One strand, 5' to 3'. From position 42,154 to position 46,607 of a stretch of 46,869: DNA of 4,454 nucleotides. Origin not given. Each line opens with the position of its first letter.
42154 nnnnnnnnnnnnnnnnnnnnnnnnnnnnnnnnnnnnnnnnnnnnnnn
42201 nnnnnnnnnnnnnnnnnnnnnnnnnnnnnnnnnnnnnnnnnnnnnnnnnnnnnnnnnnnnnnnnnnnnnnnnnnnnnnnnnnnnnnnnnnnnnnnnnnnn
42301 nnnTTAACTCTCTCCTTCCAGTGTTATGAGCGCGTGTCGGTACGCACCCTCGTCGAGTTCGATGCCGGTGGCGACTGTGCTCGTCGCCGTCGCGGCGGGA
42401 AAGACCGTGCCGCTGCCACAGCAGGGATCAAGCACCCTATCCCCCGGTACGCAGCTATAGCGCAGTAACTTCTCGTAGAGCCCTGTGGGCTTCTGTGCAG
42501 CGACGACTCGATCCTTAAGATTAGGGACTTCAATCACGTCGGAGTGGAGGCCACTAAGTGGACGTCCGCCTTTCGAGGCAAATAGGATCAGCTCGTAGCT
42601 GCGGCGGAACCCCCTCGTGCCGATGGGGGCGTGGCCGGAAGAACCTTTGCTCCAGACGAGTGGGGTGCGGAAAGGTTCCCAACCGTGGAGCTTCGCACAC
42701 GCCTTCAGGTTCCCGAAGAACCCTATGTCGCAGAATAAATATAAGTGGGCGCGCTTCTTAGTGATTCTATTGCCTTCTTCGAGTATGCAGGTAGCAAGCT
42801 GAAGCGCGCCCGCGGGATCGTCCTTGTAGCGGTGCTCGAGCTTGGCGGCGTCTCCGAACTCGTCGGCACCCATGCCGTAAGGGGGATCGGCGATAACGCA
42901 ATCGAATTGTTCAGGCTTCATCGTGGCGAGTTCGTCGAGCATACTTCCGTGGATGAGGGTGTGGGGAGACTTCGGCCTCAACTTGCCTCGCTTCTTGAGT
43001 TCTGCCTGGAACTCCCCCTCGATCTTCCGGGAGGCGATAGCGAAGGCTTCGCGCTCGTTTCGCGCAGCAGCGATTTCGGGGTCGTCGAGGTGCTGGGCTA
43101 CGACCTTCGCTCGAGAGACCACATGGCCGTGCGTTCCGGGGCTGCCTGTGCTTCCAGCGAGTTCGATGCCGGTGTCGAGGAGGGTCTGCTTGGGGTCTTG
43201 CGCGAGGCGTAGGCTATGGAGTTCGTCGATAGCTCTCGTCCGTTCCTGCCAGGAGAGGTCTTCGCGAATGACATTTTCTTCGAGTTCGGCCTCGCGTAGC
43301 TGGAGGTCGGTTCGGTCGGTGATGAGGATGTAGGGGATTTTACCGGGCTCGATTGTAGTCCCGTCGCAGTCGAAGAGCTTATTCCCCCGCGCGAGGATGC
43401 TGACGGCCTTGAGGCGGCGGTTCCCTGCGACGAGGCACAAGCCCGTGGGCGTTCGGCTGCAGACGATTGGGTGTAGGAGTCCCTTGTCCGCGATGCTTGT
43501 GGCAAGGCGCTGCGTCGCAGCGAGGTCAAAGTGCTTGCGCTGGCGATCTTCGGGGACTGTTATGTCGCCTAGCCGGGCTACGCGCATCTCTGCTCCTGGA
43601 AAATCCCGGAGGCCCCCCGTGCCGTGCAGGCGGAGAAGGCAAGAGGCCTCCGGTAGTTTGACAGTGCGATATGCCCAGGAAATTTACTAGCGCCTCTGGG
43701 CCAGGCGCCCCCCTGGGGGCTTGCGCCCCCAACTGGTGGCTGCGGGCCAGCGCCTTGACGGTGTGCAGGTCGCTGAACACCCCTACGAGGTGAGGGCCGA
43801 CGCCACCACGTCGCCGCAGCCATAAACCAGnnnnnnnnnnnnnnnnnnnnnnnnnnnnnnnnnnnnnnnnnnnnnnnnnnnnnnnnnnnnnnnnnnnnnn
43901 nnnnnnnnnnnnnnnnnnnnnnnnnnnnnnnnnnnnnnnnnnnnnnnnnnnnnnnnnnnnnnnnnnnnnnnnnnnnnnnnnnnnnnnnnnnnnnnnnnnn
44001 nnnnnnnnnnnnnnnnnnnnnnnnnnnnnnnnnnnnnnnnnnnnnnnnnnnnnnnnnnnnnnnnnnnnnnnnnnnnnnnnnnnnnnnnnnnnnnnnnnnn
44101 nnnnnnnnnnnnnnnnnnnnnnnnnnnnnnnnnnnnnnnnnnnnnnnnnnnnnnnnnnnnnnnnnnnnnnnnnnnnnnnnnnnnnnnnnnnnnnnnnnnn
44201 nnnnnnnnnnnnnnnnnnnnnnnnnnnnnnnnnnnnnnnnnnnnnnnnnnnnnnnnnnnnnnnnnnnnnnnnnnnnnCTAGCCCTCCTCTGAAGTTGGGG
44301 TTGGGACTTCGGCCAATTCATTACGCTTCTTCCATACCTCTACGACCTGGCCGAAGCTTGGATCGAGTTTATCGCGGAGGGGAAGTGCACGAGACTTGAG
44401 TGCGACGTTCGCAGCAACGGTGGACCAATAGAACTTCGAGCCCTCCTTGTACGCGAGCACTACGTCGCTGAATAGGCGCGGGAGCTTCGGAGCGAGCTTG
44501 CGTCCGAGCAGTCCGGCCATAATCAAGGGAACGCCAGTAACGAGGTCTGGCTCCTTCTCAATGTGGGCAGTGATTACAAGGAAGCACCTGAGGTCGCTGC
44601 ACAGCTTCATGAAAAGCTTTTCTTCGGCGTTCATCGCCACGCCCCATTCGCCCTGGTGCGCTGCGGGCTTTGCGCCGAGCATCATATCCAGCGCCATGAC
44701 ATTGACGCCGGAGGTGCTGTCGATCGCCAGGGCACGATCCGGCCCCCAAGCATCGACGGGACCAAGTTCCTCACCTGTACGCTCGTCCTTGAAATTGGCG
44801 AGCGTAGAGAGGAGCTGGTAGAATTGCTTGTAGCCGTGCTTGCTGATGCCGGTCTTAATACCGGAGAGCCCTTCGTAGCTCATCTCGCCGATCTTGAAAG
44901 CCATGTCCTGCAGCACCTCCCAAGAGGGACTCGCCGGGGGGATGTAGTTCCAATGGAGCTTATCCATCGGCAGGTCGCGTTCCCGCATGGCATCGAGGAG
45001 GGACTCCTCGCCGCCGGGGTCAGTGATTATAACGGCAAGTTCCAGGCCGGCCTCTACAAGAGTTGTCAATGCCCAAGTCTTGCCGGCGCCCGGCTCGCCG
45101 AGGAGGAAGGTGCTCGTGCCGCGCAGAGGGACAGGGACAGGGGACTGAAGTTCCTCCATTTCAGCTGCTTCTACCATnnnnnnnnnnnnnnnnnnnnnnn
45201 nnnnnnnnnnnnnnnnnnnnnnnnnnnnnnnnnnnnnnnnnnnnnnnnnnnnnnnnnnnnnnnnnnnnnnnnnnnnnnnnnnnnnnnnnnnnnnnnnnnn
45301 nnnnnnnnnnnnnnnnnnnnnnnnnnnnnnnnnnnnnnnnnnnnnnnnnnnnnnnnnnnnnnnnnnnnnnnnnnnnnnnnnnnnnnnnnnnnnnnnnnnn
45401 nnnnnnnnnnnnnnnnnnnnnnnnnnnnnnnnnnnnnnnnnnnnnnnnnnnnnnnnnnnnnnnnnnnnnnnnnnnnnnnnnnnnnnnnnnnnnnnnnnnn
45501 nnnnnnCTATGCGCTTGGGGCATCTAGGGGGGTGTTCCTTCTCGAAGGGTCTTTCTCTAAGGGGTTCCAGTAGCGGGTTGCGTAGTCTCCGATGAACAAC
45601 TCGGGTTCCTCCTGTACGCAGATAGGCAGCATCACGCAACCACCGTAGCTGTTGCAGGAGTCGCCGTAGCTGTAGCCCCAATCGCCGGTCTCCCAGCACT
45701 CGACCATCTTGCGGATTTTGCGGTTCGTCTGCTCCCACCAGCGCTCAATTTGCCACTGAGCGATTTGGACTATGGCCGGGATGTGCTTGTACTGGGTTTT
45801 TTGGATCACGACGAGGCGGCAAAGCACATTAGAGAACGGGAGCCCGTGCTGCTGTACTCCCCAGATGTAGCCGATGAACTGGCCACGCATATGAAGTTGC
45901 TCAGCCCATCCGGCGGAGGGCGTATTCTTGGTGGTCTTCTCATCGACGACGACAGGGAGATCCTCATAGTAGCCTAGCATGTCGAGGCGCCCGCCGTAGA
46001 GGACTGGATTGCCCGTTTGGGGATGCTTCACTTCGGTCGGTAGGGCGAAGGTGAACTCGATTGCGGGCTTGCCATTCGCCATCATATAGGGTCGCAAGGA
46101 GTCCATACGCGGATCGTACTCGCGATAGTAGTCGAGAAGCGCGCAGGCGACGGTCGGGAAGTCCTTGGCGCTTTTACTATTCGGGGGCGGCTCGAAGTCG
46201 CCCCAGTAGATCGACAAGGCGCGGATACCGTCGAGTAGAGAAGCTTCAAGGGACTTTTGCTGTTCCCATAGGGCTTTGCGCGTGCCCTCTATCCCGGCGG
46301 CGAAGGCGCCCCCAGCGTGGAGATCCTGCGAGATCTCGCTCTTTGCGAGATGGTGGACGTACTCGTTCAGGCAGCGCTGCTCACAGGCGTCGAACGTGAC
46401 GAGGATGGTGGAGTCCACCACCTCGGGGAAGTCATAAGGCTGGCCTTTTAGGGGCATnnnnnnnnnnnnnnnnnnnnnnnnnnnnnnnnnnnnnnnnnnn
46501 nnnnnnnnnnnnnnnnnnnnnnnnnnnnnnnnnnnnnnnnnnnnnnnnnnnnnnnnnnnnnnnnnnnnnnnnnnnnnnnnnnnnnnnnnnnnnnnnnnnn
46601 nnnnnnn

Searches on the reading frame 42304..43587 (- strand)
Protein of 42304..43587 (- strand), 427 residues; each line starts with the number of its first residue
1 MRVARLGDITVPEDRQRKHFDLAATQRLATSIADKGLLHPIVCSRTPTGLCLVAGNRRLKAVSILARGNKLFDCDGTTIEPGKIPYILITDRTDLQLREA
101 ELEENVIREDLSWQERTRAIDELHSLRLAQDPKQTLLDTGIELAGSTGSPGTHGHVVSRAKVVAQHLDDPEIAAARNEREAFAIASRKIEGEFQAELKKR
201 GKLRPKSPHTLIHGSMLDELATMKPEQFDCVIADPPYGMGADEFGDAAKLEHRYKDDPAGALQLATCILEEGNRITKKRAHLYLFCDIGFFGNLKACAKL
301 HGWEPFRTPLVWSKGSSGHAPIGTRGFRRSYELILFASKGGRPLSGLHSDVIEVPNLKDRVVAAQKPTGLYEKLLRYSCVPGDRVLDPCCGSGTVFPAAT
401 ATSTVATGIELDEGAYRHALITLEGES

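Call 11: search_protein_families(library=pfam, proteins=[window:42304-43587:-], max_evalue=0.01)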
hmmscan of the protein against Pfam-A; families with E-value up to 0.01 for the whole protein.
window:42304-43587:- (427 aa): 5 families
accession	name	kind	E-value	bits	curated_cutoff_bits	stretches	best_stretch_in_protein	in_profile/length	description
PF01555.25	N6_N4_Mtase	-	1.3e-18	68.2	26.7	2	363-419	163-219/221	DNA methylase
PF02195.25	ParB_N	-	1.2e-05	25.7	26.3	1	9-63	11-66/95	ParB N-terminal domain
PF01170.24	UPF0020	-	3.4e-05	24.1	22.3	0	381-396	28-43/197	RMKL-like, methyltransferase domain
PF07669.17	Eco57I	-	0.00072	20.1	25.3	1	215-284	69-132/171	Eco57I restriction-modification methylase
PF03602.21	Cons_hypoth95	-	0.0061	16.7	24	0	210-240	94-126/182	Conserved hypothetical protein 95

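Call 12: search_protein_families(library=phrogs, proteins=[window:42304-43587:-], max_evalue=0.01)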
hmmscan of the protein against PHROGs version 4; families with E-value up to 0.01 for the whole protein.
window:42304-43587:- (427 aa): 16 families
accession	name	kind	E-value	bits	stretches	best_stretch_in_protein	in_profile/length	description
phrog_67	-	other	1.3e-37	131.2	1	84-419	68-339/743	DNA methyltransferase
phrog_498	-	other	9.3e-25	88.2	2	208-413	200-410/633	DNA methyltransferase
phrog_3264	-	DNA, RNA and nucleotide metabolism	3e-17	64.2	1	6-125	54-158/337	ParB-like partition protein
phrog_3008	-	other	2.7e-10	40.9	1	362-415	150-203/244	DNA methyltransferase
phrog_4715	-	DNA, RNA and nucleotide metabolism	3.9e-08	33.1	1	13-137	159-269/630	ParB-like partition protein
phrog_6025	-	other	6.9e-07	30.1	1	207-320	10-116/192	DNA methyltransferase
phrog_6218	-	DNA, RNA and nucleotide metabolism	1.6e-06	28.5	1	21-129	23-120/506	ParB-like partition protein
phrog_12047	-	DNA, RNA and nucleotide metabolism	4.7e-06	27.4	1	12-65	10-58/301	ParB-like partition nuclease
phrog_18293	-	other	7.6e-06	26.9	1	355-418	38-102/119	methyltransferase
phrog_1033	-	DNA, RNA and nucleotide metabolism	1.2e-05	26.2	1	15-95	47-117/334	ParB-like partition protein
phrog_6952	-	other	0.00011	23.1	1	365-418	117-170/181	DNA methyltransferase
phrog_620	-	DNA, RNA and nucleotide metabolism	0.00037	21.6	1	5-115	13-105/217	ParB-like partition protein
phrog_11801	-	other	0.00077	17.7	0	382-413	167-197/2269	DNA methyltransferase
phrog_6380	-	other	0.0016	18.5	0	216-244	120-143/382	DNA methyltransferase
phrog_2713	-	unknown function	0.0022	18.1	0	214-243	277-306/520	-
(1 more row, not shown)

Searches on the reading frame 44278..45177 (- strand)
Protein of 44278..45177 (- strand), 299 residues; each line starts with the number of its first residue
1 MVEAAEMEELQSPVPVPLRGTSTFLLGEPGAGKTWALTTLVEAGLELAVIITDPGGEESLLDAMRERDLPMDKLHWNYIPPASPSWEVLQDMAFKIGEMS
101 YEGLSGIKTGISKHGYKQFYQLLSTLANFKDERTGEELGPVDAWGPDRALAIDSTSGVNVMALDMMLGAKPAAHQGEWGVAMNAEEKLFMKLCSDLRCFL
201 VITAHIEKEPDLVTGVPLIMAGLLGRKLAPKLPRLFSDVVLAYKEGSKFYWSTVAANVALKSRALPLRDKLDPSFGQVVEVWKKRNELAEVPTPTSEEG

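Call 11: search_protein_families(library=pfam, proteins=[window:44278-45177:-], max_evalue=0.01)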
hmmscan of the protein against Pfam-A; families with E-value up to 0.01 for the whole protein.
window:44278-45177:- (299 aa): 0 families

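Call 12: search_protein_families(library=phrogs, proteins=[window:44278-45177:-], max_evalue=0.01)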
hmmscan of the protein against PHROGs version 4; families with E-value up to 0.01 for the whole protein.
window:44278-45177:- (299 aa): 1 family
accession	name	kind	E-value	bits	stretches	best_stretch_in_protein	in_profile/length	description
phrog_124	-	DNA, RNA and nucleotide metabolism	7e-09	36.5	1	14-294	37-269/382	Sak4-like ssDNA annealing protein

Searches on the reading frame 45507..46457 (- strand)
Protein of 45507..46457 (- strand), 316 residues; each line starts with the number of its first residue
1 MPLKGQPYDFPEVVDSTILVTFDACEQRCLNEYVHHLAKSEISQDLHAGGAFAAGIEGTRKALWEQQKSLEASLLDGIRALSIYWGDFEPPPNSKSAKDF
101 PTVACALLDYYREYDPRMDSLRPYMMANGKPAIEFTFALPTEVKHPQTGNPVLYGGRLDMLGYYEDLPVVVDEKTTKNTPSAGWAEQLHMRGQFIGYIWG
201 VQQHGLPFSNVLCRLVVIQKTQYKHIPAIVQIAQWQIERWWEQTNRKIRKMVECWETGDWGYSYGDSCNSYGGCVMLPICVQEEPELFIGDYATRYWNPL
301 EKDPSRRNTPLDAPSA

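Call 11: search_protein_families(library=pfam, proteins=[window:45507-46457:-], max_evalue=0.01)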
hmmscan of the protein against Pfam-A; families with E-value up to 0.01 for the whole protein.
window:45507-46457:- (316 aa): 1 family
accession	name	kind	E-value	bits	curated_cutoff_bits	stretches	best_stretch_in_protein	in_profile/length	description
PF12705.13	PDDEXK_1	-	3.2e-05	24.4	22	1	19-280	7-246/247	PD-(D/E)XK nuclease superfamily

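Call 12: search_protein_families(library=phrogs, proteins=[window:45507-46457:-], max_evalue=0.01)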
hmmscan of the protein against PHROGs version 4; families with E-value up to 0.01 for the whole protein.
window:45507-46457:- (316 aa): 3 families
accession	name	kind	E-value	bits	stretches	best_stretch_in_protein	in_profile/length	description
phrog_1218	-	DNA, RNA and nucleotide metabolism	6.7e-05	23.3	1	21-205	17-193/364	exonuclease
phrog_412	-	DNA, RNA and nucleotide metabolism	0.0008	19.8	1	167-264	296-395/440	exonuclease VIII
phrog_69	-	DNA, RNA and nucleotide metabolism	0.0018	18.3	1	111-269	172-315/501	exonuclease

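Call 49: find_homologous_proteins(query=window:45507-46457:-, max_evalue=1e-10)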
Query window:45507-46457:- (316 aa): 319 proteins with E <= 1e-10 among 811 candidates; the best 120 are listed.
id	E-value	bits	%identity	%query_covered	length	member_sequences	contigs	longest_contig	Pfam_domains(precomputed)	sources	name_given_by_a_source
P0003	1.3e-223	759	100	100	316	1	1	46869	-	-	-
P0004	4.3e-120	419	59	95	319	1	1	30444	PF12705.14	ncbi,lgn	-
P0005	8.1e-109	382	52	96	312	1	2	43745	PF12705.14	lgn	-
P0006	6.3e-102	359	51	94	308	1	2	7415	PF12705.14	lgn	-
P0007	3.3e-101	357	50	96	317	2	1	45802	-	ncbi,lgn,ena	-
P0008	1.4e-100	355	51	94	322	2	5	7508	PF12705.14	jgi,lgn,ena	-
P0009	2.6e-95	337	51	95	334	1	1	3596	-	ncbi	-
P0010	5.4e-95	336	50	99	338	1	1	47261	PF12705.14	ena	-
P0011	2.6e-94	334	48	94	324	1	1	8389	-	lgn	-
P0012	3.0e-94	334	49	94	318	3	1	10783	PF12705.14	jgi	-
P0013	3.9e-94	333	50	97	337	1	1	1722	-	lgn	-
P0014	7.7e-94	332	47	95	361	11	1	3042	-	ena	-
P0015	3.8e-93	330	48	94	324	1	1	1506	PF12705.14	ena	-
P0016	4.6e-93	330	49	95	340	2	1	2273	-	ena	-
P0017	4.7e-92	327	49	94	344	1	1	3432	-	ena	-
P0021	3.5e-89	317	46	94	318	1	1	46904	PF12705.14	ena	-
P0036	4.0e-86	307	46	97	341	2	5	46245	PF12705.14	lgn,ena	-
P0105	1.3e-73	266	42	95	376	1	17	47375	PF12705.14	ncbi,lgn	-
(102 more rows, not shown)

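Call 50: find_encoding_contigs(protein=P0007, flank=10000, max_places=3)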
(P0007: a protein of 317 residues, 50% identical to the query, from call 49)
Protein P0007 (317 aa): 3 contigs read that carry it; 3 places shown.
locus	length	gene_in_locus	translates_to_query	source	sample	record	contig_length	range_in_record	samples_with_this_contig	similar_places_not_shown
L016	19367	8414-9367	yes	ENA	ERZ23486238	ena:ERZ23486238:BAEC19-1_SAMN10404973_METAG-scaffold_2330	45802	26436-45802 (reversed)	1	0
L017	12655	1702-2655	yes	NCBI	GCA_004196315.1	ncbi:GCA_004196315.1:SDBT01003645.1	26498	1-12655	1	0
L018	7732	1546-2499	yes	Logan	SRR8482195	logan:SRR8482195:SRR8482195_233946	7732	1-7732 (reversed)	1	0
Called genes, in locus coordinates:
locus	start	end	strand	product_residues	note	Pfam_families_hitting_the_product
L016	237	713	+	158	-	-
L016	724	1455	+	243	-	PF10979:DUF2786, PF23771:DUF7168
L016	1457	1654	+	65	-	-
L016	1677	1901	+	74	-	PF12728:HTH_17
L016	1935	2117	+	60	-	-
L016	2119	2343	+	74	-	-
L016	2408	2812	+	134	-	-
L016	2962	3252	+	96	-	-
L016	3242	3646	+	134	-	-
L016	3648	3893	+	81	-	-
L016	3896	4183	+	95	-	-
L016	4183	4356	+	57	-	-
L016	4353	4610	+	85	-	-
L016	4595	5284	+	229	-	PF25311:WDGH (weak)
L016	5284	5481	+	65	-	-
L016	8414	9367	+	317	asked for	-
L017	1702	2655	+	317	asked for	-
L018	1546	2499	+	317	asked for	-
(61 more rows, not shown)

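Call 51: find_encoding_contigs(protein=P0004, flank=10000, max_places=3)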
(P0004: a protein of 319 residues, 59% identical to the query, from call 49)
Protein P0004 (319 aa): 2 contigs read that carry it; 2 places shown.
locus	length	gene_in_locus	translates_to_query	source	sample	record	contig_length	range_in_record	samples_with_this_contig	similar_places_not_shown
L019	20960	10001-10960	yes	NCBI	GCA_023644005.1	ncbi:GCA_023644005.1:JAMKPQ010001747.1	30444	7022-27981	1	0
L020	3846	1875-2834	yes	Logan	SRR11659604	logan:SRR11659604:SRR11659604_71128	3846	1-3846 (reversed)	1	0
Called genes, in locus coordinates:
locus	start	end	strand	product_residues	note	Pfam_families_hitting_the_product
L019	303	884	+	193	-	-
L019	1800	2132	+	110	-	-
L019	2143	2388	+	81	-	-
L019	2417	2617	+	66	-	-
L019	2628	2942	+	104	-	-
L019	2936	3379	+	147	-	-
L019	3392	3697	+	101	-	-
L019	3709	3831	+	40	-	-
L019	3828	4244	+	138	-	-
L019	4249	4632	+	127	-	PF19698:DUF6197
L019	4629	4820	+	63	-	-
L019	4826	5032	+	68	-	-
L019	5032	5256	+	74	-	-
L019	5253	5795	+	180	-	PF06035:Peptidase_C93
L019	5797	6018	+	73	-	-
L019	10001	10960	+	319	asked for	PF12705:PDDEXK_1 (weak)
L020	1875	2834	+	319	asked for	PF12705:PDDEXK_1 (weak)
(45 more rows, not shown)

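Call 55: find_encoding_contigs(protein=P0005, flank=10000, max_places=1)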
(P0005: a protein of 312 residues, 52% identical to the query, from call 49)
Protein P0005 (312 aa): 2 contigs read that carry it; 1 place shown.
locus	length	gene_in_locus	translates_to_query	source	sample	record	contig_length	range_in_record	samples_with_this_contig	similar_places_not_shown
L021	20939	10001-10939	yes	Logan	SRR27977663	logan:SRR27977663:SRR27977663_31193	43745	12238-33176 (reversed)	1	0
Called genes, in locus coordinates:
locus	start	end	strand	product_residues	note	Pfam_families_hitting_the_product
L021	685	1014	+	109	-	-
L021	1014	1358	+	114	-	-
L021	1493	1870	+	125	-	-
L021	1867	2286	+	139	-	-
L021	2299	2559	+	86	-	-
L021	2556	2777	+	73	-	-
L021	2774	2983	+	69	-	-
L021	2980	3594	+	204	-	-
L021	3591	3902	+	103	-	-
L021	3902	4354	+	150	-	-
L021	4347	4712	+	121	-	-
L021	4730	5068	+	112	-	-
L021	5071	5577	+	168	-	-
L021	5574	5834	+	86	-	-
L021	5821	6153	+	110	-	PF08797:HIRAN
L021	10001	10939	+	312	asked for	PF12705:PDDEXK_1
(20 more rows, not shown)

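Call 56: find_encoding_contigs(protein=P0010, flank=10000, max_places=1)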
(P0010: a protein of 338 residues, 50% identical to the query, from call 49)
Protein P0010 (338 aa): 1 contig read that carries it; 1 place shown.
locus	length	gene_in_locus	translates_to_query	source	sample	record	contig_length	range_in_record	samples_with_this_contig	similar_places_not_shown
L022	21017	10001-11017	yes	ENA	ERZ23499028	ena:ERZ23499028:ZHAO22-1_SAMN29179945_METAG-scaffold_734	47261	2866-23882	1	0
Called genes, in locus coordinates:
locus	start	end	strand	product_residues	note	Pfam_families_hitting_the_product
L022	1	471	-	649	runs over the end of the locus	PF23899:SU10_portal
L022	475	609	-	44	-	-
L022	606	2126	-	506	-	PF17289:Terminase_6C (weak)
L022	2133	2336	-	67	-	-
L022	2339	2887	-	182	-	-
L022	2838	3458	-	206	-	-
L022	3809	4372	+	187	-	-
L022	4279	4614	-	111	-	-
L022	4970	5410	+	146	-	-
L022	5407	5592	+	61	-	-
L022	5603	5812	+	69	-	-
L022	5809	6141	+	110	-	-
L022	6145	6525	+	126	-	-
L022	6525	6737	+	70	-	-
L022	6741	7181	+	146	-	-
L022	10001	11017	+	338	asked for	PF12705:PDDEXK_1 (weak)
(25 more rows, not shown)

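Call 73: find_encoding_contigs(protein=P0021, flank=10000, max_places=1)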
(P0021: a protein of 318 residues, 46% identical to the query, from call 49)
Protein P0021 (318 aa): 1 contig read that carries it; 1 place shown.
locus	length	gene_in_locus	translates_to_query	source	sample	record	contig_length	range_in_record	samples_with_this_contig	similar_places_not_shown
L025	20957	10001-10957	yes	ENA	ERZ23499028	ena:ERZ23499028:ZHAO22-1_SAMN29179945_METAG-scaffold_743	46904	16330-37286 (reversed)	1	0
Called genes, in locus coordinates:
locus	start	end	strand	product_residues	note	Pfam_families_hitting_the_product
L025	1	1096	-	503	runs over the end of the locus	PF17289:Terminase_6C (weak)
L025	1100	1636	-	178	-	-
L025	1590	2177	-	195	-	-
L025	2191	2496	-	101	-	-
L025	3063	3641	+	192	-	-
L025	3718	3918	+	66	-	-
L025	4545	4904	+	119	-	-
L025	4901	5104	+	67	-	-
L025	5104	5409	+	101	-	-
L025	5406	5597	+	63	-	-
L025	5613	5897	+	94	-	-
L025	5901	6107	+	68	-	-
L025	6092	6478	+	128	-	-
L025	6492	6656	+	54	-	-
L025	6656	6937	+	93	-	-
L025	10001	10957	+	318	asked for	PF12705:PDDEXK_1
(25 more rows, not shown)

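Call 74: find_encoding_contigs(protein=P0036, flank=10000, max_places=1)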
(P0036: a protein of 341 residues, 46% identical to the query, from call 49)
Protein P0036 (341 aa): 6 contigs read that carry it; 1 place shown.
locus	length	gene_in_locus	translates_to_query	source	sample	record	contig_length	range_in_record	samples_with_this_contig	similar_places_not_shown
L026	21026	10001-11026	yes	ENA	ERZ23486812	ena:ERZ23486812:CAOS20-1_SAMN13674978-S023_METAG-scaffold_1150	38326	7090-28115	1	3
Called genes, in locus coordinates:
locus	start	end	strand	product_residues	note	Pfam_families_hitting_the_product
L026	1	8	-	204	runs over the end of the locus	-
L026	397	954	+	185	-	-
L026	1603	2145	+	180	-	-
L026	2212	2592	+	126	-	-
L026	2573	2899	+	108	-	-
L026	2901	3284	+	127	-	-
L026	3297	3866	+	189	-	-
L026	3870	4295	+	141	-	-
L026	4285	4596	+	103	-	-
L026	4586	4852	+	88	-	-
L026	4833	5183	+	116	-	PF26948:DUF8296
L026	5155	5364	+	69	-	-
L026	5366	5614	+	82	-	-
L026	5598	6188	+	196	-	-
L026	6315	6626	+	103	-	-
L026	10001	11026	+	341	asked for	PF12705:PDDEXK_1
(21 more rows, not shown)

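Call 75: find_encoding_contigs(protein=P0105, flank=10000, max_places=1)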
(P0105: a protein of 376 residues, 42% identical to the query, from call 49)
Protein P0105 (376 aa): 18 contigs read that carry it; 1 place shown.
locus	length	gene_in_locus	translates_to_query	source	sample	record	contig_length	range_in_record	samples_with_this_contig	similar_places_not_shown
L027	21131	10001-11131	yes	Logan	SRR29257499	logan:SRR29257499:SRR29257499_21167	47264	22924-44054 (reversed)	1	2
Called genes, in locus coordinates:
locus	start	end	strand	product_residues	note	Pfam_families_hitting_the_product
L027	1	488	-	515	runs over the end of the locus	-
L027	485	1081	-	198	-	-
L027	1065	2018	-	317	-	-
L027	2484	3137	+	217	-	-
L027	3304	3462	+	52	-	-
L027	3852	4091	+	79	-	-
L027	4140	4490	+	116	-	-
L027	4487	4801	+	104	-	-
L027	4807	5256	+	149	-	-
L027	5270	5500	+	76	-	-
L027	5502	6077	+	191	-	PF19474:DUF6011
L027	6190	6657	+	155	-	-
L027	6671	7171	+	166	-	-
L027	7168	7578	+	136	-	-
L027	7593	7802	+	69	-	-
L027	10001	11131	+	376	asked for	PF12705:PDDEXK_1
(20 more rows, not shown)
